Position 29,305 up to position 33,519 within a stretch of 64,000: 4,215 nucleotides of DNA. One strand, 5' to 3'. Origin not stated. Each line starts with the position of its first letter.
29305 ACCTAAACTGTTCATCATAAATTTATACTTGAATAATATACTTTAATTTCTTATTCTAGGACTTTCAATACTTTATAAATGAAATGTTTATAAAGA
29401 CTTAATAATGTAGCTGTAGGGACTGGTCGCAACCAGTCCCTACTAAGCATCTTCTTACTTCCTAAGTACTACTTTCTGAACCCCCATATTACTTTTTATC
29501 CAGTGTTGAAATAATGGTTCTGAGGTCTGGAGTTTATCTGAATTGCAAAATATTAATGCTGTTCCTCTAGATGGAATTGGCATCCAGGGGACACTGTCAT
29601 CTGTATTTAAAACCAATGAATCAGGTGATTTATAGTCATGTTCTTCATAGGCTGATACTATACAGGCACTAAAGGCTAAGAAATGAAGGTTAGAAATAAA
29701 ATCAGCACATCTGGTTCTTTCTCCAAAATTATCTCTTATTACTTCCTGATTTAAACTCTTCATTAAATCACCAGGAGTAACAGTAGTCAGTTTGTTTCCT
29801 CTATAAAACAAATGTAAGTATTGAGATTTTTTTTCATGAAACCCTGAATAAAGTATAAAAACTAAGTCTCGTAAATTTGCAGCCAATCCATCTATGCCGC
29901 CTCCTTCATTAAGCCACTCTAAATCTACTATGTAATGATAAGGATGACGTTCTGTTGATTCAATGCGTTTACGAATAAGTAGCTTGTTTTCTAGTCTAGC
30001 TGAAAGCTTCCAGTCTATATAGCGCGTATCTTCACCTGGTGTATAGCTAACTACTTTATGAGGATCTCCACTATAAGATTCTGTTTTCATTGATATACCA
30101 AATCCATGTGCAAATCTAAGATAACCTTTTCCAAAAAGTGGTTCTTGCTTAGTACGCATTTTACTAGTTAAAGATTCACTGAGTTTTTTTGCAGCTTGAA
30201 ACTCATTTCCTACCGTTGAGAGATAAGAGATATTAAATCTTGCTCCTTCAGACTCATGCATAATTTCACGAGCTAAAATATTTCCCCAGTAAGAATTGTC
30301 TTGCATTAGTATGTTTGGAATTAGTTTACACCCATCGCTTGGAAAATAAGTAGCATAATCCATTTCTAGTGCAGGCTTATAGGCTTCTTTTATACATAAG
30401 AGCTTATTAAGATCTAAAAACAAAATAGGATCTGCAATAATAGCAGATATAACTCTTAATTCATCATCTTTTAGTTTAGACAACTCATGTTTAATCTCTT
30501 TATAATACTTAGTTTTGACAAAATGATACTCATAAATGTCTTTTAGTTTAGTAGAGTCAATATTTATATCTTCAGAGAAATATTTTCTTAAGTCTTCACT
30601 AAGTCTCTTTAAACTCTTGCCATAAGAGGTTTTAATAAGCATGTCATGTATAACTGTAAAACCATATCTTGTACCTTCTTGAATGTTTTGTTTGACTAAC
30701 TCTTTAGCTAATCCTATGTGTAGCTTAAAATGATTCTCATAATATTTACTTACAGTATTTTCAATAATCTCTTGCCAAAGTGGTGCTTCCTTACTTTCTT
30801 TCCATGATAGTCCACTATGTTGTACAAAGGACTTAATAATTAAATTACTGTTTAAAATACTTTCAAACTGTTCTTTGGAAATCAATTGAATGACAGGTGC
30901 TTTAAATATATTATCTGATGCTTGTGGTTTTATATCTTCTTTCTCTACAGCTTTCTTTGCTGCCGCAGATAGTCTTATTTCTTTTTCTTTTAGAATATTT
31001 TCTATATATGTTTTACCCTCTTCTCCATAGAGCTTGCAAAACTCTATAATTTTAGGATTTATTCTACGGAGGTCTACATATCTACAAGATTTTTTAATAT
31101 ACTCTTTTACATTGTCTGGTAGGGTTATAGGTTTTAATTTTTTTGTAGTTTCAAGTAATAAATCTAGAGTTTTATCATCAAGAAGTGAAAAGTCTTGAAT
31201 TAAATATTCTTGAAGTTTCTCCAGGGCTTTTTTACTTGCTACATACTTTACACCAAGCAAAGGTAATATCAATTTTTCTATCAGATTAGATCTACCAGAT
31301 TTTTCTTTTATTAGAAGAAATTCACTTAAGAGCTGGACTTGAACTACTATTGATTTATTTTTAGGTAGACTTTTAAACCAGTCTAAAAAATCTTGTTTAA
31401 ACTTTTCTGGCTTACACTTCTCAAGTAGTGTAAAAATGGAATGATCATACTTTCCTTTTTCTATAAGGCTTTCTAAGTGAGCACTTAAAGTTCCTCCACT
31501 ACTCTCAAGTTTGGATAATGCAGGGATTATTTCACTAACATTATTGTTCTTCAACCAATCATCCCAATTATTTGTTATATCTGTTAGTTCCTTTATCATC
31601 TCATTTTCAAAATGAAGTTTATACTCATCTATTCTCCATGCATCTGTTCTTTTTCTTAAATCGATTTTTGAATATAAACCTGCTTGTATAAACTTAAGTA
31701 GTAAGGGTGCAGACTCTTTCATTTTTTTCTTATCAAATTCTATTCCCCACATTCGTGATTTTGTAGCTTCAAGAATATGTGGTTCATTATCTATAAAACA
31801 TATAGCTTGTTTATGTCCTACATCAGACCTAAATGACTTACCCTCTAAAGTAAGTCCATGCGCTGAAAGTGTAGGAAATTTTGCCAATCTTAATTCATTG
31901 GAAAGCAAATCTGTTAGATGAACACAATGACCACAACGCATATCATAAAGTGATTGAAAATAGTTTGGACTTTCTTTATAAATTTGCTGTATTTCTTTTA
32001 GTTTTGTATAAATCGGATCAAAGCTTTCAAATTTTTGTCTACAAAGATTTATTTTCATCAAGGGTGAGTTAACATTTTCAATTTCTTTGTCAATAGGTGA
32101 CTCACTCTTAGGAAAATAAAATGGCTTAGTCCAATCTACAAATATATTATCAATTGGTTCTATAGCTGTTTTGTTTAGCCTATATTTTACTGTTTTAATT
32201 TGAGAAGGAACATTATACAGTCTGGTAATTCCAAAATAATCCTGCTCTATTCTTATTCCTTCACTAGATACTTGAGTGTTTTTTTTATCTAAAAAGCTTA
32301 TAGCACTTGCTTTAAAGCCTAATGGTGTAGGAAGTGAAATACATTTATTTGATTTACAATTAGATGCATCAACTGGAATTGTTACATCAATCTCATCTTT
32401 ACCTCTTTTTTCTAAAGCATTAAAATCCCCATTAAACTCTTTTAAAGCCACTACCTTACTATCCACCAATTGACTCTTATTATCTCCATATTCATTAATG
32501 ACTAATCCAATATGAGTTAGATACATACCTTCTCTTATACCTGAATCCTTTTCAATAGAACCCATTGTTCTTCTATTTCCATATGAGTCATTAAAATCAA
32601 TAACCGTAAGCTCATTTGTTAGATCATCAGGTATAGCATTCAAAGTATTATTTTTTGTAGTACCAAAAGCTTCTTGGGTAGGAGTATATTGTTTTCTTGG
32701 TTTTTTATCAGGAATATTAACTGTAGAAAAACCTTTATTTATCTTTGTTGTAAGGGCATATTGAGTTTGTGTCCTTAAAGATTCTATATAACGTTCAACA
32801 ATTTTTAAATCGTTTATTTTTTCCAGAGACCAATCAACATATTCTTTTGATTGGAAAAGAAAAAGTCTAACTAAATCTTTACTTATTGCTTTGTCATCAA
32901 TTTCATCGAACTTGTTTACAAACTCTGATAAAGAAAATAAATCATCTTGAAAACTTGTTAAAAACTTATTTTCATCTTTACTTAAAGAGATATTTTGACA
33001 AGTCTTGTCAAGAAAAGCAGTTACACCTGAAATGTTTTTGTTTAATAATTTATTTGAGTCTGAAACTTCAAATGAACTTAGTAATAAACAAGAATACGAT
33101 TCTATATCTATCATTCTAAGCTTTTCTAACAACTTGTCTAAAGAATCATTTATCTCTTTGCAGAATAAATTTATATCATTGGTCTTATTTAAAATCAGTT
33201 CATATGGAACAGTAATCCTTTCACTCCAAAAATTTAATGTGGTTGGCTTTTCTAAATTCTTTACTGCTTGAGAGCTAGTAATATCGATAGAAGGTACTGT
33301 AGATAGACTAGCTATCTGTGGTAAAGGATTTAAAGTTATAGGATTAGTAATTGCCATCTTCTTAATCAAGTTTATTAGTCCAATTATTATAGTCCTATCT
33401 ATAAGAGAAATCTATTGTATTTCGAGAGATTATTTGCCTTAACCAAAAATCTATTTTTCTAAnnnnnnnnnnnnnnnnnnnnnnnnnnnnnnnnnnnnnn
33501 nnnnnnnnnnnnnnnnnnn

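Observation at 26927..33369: Operon of a 1304-aa transglutaminase-like/DUF58 giant protein with two paralogs sharing an N-terminal '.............' motif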

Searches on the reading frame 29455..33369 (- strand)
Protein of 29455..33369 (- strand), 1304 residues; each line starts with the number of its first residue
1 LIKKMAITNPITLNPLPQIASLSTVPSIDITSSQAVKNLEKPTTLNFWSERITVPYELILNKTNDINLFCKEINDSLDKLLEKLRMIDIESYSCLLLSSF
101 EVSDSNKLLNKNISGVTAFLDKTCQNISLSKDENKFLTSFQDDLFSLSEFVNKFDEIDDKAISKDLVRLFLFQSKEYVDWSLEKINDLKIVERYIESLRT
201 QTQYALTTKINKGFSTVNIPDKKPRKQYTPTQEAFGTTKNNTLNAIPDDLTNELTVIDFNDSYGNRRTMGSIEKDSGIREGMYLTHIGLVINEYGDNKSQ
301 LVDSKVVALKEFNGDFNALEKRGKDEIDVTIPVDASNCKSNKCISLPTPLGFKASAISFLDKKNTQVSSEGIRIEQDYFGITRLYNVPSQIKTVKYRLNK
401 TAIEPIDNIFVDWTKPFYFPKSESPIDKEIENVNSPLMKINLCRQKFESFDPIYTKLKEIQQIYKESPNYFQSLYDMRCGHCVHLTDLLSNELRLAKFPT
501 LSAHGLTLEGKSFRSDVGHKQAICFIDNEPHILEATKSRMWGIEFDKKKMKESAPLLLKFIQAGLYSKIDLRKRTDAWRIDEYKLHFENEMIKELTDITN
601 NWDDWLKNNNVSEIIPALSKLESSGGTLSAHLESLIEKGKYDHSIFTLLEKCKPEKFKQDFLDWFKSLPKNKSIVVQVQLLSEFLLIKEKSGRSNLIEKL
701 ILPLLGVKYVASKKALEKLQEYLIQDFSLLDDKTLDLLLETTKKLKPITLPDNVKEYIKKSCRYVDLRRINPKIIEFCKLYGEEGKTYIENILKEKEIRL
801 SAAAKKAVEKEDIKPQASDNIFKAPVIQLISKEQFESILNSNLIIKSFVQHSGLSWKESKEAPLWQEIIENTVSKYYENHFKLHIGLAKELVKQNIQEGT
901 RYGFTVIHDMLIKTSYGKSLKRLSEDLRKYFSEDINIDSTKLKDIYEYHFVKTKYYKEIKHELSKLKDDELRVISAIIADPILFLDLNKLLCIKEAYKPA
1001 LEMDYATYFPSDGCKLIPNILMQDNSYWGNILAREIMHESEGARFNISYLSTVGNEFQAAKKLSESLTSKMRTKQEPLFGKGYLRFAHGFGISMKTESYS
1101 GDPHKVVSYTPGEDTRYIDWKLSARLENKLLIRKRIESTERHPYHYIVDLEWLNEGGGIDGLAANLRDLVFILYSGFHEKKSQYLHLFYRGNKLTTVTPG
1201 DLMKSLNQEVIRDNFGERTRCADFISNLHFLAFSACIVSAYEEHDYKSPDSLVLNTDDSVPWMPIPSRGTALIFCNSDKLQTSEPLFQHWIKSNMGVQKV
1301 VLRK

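Call 3: search_protein_families(library=pfam, proteins=[window:29455-33369:-], max_evalue=1)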
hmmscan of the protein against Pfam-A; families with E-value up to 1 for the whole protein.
window:29455-33369:- (1304 aa): 3 families
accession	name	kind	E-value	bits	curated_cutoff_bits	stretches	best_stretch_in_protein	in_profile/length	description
PF01882.25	DUF58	-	0.0011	18.7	23.4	1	1108-1141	4-36/216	Protein of unknown function DUF58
PF22560.2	GMT-wHTH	-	0.0013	19.6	27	1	918-975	24-79/82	GMT-like wHTH domain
PF08771.16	FRB_dom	-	0.0013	19.4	24.7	1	109-162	26-82/99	FKBP12-rapamycin binding domain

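Call 4: search_protein_families(library=ncbifam, proteins=[window:29455-33369:-], max_evalue=1)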
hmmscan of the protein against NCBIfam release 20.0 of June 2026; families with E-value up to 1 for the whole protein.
window:29455-33369:- (1304 aa): 0 families

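Call 12: find_homologous_proteins(query=window:29455-33357:-, max_evalue=0.01)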
Query window:29455-33357:- (1300 aa): 1 proteins with E <= 0.01 among 8000 candidates.
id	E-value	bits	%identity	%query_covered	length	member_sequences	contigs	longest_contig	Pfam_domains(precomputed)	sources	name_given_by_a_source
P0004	0.0e+0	1761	100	61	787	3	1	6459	-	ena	-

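Call 19: search_protein_families(library=padloc, proteins=[window:29455-33369:-], max_evalue=1)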
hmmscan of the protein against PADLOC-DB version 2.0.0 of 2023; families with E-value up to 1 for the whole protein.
window:29455-33369:- (1304 aa): 0 families

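Call 20: search_protein_families(library=phrogs, proteins=[window:29455-33369:-], max_evalue=1)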
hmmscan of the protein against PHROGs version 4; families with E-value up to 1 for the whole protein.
window:29455-33369:- (1304 aa): 2 families
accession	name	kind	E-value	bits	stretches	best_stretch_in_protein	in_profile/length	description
phrog_22464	-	unknown function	0.087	13.1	1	655-737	77-165/238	-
phrog_37509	-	unknown function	0.14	13.1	1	1080-1152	57-128/189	-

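Call 21: search_solved_structures(query=window:29455-33369:-, max_evalue=10)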
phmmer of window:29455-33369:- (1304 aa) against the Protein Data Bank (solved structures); distinct sequences matched with E-value up to 10: 2.
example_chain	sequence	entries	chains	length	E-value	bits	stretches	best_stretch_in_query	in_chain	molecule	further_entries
4xh9_A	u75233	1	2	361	0.12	13.4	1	625-745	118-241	Neuroepithelial cell-transforming gene 1 protein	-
4o8w_A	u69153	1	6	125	0.34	11.9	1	780-876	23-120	Spore germination protein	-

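Call 37: search_protein_families(library=pfam, alignment_id=A1, max_evalue=0.01)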
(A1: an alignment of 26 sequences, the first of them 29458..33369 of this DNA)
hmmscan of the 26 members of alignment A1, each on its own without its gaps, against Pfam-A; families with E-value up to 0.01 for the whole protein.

A. member 1, window:29458-33369:- (1304 aa): 3 families
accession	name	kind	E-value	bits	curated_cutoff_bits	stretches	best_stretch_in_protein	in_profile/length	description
PF01882.25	DUF58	-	0.0011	18.7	23.4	1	1108-1141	4-36/216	Protein of unknown function DUF58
PF22560.2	GMT-wHTH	-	0.0013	19.6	27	0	918-975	24-79/82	GMT-like wHTH domain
PF08771.16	FRB_dom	-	0.0013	19.4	24.7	0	109-162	26-82/99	FKBP12-rapamycin binding domain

B. families by the number of members that match (of 26 scanned): 8 families
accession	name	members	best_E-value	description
PF01882.25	DUF58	15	1.3e-12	Protein of unknown function DUF58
PF00084.26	Sushi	1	1.3e-216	Sushi repeat (SCR repeat)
PF03604.18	Zn_ribbon_RPAB4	1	3.5e-36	DNA directed RNA polymerase, 7 kDa subunit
PF18577.6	ASTN_2_hairpin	1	3.2e-16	Astrotactin-2 C-terminal beta-hairpin domain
PF19221.5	MELT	1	4.2e-16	MELT motif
PF08771.16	FRB_dom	1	0.0013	FKBP12-rapamycin binding domain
PF22560.2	GMT-wHTH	1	0.0013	GMT-like wHTH domain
PF16433.10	DUF5030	1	0.0053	Domain of unknown function (DUF5030)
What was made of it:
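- On DUF58 (PF01882): 15 of 26 aligned sequences match at E<=0.01, best 1.3e-12 (call 37).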

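Call 40: find_homologous_proteins(query=A2, max_evalue=0.001)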
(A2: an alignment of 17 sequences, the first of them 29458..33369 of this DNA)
Query A2 (17 sequences) (1304 aa, profile of the alignment): 1 proteins with E <= 0.001 among 8000 candidates.
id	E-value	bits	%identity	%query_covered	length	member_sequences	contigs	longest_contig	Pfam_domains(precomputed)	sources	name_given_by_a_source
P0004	8.0e-210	718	100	60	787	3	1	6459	-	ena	-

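Call 62: predict_structure(alignment_id=A3)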
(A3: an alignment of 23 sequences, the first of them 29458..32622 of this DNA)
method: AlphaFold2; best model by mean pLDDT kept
length: 1055 residues; sequences in the alignment: 23
mean_pLDDT: 78.6   pTM: 0.55
mean pLDDT of the five models: 78.6, 78.5, 75.5, 75.4, 74.0
residues with pLDDT >= 90: 341; 70-90: 448; 50-70: 156; < 50: 110
segments of 3 or more residues with pLDDT < 50: 334-338, 475-484, 495-501, 511-521, 535-537, 543-574, 746-755, 831-855, 887-890
pLDDT, mean of each block of 10 residues (from residue 1): 80 68 89 91 92 92 92 94 87 88 97 94 94 95 97 88 92 78 90 89 87 93 92 94 95 93 86 92 88 76 88 86 85 54 86 91 89 83 75 78 85 90 80 78 67 71 58 49 51 47 52 42 55 51 42 42 42 57 81 86 87 64 58 73 88 88 75 91 87 93 86 90 94 80 55 53 82 82 81 76 87 88 65 37 29 60 78 83 63 85 78 87 91 92 91 93 86 95 88 68 69 81 87 84 82 65
secondary structure, 60 per line:
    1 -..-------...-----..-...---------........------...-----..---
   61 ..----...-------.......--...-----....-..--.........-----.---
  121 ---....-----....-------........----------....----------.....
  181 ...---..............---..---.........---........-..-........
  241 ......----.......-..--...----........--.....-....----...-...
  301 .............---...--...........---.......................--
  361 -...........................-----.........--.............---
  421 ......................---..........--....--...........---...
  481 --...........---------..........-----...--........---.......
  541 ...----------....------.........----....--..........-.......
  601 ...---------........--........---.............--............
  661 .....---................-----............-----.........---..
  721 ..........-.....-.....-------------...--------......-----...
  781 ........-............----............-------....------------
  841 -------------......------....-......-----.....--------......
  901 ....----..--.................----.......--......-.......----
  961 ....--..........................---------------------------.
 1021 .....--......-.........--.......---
elements in order (helices of 4 or more, strands of 3 or more residues): E22-24 E34-41 E48-50 E77-83 E94-97 E103-111 E124-127 E133-136 E144-151 H162-165 H176-183 H187-200 H209-217 H221-228 H233-246 E251-257 E263-265 E270-277 E280-284 H286-289 E294-296 H298-313 H322-329 E330-332 H336-358 H362-388 H394-402 H405-417 H421-442 H446-455 H458-461 H464-474 H483-493 H503-512 H523-530 H534-543 H554-557 H564-572 H577-580 H583-592 H594-603 H613-620 H623-630 H634-646 H649-665 H669-684 H690-701 H707-715 H719-730 H732-736 H738-742 H767-772 H778-788 H790-801 H806-817 E825-828 E854-859 H871-876 E882-886 E895-900 H901-904 H915-929 E934-940 E943-948 H950-956 E961-964 E967-970 H971-992 E1020-1025 H1028-1033 H1035-1043 E1046-1052
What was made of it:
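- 31627..32562 (-): TgpA-like domain (aa about 270-581): beta-rich subdomain followed by a transglutaminase/papain-like core. Boundaries are read from the model's secondary structure. AF2 model pLDDT about 90 here (call 62).
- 31924..31926 (-): Codon of Cys482, candidate nucleophile (GHC motif). Sits at the first residue of a helix in the model (model residue 233, call 62).
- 29458..30150 (-): C-terminal DUF58-like alpha/beta domain (aa 1074-1304). The signature motif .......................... lies at 29947-30048. Alternating beta/alpha in the model (call 62).
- On Transglutaminase-like / TgpA: This rests on a predicted model (pLDDT about 90 locally, call 62).
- Model pLDDT 78.6 overall, about 90 in this domain (call 62).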

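Call 64: fold_search(model_id=the predicted structure, library=pdb)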
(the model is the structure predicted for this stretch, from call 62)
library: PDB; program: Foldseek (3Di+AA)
matches with E <= 10: 282; with E <= 0.001: 2
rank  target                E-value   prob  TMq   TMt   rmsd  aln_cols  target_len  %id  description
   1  6g4h                  5.3e-07  1.00  0.18  0.60   7.1       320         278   13  Crystal structure of the periplasmic domain of TgpA from Pseudomonas aeruginosa bound to ethylmercury (released 2019-04-10)
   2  6g49                  7.0e-07  1.00  0.18  0.58   9.8       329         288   14  Crystal structure of the periplasmic domain of TgpA from Pseudomonas aeruginosa (released 2019-04-10)
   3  3isr_A                1.2e-02  0.99  0.11  0.34  12.1       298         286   10  The Crystal Structure of a Putative Cysteine Protease from Cytophaga hutchinsonii to 1.9A (released 2009-09-08)
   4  3isr_C                1.7e-02  0.99  0.12  0.36  12.9       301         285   11  The Crystal Structure of a Putative Cysteine Protease from Cytophaga hutchinsonii to 1.9A (released 2009-09-08)
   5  3isr_B                6.9e-02  0.93  0.11  0.34  12.8       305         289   10  The Crystal Structure of a Putative Cysteine Protease from Cytophaga hutchinsonii to 1.9A (released 2009-09-08)
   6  9crn                  1.1e-01  0.99  0.09  0.24  11.9       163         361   15  Crystal structure of Streptococcus pyogenes TglA (released 2024-08-14)
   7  6ah0_1                2.6e-01  0.06  0.07  0.07  25.5       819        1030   10  The Cryo-EM Structure of the Precusor of Human Pre-catalytic Spliceosome (pre-B complex) (released 2018-11-14)
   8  8iq9_A                4.1e-01  0.28  0.07  0.11  10.3       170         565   18  Crystal structure of trimeric K2-2 TSP in complex with tetrasaccharide and octasaccharide (released 2024-02-21)
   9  1z1w                  5.6e-01  0.07  0.09  0.11  31.8       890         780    9  Crystal structures of the tricorn interacting facor F3 from Thermoplasma acidophilum, a zinc aminopeptidase in three dif (released 2005-05-31)
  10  3es1                  6.4e-01  0.10  0.05  0.20  17.6       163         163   10  Crystal structure of protein with a cupin-like fold and unknown function (YP_001165807.1) from NOVOSPHINGOBIUM AROMATICI (released 2008-10-14)
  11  6e9v_A                7.0e-01  0.41  0.07  0.29  15.1       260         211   14  DHF79 filament (released 2018-11-21)
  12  7ux2_A                7.3e-01  0.04  0.07  0.07  35.5       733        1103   10  cryo-EM structure of the Raptor-TFEB-Rag-Ragulator complex (released 2022-11-30)
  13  4v96_BA               8.0e-01  0.12  0.06  0.24  20.5       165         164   12  The structure of a 1.8 MDa viral genome injection device suggests alternative infection mechanisms (released 2014-07-09)
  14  4hep_A                8.3e-01  0.11  0.05  0.22  19.5       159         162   12  Complex of lactococcal phage TP901-1 with a llama vHH (vHH17) binder (nanobody) (released 2013-03-20)
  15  9m2w_b                9.1e-01  0.21  0.07  0.31  13.6       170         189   17  The cryo-EM structure of 26S proteasome-Midnolin complex in the MD state (released 2025-09-10)
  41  3ibs_B                1.7e+00  0.23  0.07  0.30  10.6       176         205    8  Crystal structure of conserved hypothetical protein BatB from Bacteroides thetaiotaomicron (released 2009-08-25)
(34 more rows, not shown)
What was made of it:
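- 31627..32562 (-): Foldseek top hits are the P. aeruginosa TgpA periplasmic domain 6g4h/6g49, E 5e-7, prob 1.0, TM 0.60 on the target; then 3isr and TglA 9crn at prob 0.99 (call 64).
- On Transglutaminase-like / TgpA: 3isr and 9crn at prob 0.99 (call 64).
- Closest known: MoxR. Same: A TgpA-type transglutaminase-like domain (Foldseek E 5e-7 to the TgpA periplasmic domain, call 64).
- Foldseek hit to TgpA 6g4h/6g49 at E 5e-7, prob 1.0 (call 64).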

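Call 77: fold_search(model_id=the predicted structure, library=viral)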
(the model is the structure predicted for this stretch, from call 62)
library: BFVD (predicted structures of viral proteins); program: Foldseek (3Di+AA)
matches with E <= 10: 321; with E <= 0.001: 0
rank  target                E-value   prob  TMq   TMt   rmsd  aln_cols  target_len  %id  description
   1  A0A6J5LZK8            8.1e-03  0.47  0.09  0.14  29.9       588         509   11  VWFA domain-containing protein [uncultured Caudovirales phage]
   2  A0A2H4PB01            8.6e-02  0.23  0.08  0.17  23.9       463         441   12  (no name in the UniProt tables at hand)
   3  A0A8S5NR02            1.4e-01  0.51  0.06  0.29  16.0       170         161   10  Uncharacterized protein [Podoviridae sp. ctdDI2]
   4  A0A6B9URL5            2.7e-01  0.11  0.07  0.10  24.4       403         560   11  (no name in the UniProt tables at hand)
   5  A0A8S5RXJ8            3.2e-01  0.89  0.06  0.40   4.2        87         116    8  Uncharacterized protein [Siphoviridae sp. ctLeh52]
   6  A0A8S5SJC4            3.5e-01  0.91  0.07  0.43   8.7       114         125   13  Uncharacterized protein [Siphoviridae sp. ctFIm6]
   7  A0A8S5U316            3.6e-01  0.95  0.07  0.33   4.6        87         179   13  Head Tail Connector Protein [Siphoviridae sp. ctFbM77]
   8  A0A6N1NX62            3.6e-01  0.08  0.10  0.12  31.6      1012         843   10  Aminopeptidase M1-like [Tupanvirus soda lake]
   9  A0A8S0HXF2            4.0e-01  0.80  0.06  0.42  10.4       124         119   10  (no name in the UniProt tables at hand)
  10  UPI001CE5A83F         4.1e-01  0.06  0.04  0.16  21.8       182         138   12  (no name look-up for this kind of identifier)
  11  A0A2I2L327            4.3e-01  0.89  0.09  0.13   6.6       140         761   12  Arylamine N-acetyltransferase [Orpheovirus IHUMI-LCC2]
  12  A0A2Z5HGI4            4.9e-01  0.28  0.06  0.30  16.9       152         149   11  Minor tail protein [Arthrobacter phage Tatanka]
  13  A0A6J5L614            5.4e-01  0.09  0.04  0.05  19.8       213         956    8  Uncharacterized protein [uncultured Caudovirales phage]
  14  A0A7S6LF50            5.6e-01  0.09  0.06  0.20  17.1       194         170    8  (no name in the UniProt tables at hand)
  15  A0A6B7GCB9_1          5.6e-01  0.07  0.06  0.07  17.3       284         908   13  Replicase polyprotein [Zostera virus T]
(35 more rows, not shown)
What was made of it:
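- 29458..30150 (-): Weak vWA hits: Ku, BatB 3ibs at E 1-2 (call 64) and a phage VWFA protein at E 8e-3 (call 77).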

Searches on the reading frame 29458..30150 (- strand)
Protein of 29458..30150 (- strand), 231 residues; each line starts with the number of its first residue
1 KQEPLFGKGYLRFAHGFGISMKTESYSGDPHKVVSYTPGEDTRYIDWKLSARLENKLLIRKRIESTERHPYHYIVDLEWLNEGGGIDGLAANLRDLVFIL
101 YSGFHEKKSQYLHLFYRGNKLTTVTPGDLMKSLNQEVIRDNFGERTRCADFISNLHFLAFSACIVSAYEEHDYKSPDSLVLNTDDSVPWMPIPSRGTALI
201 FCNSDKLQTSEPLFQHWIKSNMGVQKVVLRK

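Call 95: search_protein_families(library=pfam, proteins=[window:29458-30150:-], max_evalue=10)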
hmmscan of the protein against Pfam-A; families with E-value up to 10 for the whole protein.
window:29458-30150:- (231 aa): 1 family
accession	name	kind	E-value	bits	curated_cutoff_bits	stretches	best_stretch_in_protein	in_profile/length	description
PF01882.25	DUF58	-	0.00012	21.8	23.4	1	35-68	4-36/216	Protein of unknown function DUF58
